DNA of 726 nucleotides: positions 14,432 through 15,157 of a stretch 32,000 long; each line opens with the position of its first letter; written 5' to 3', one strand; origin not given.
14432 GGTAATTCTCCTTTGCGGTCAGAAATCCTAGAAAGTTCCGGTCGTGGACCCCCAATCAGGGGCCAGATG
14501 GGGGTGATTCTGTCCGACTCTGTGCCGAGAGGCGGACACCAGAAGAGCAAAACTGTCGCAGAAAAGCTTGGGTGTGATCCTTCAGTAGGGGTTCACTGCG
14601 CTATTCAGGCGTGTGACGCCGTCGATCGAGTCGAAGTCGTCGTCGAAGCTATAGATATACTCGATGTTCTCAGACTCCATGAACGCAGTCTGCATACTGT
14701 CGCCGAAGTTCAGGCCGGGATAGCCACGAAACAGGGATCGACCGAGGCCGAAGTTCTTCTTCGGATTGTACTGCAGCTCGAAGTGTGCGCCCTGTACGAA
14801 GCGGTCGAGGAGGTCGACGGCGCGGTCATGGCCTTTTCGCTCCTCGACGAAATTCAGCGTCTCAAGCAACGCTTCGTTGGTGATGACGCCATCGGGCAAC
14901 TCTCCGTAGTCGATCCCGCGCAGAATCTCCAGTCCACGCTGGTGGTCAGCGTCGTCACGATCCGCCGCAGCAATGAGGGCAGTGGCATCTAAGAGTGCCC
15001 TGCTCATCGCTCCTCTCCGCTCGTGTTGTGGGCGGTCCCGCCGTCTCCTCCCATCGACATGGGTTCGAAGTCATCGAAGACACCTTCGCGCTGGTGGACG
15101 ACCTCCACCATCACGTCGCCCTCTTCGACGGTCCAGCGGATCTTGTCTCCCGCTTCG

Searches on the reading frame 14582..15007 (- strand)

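Call 85: search_protein_families(library=padloc, proteins=[window:14582-15007:-], max_evalue=0.001)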
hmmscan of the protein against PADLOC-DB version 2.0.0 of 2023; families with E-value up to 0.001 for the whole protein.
window:14582-15007:- (141 aa): 0 families

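Call 95: search_protein_families(library=phrogs, proteins=[window:14582-15007:-], max_evalue=0.001)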
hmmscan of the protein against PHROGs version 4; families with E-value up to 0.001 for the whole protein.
window:14582-15007:- (141 aa): 1 family
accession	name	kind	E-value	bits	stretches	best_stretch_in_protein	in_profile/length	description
phrog_35851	-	unknown function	7.8e-35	121.3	1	6-141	5-140/140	-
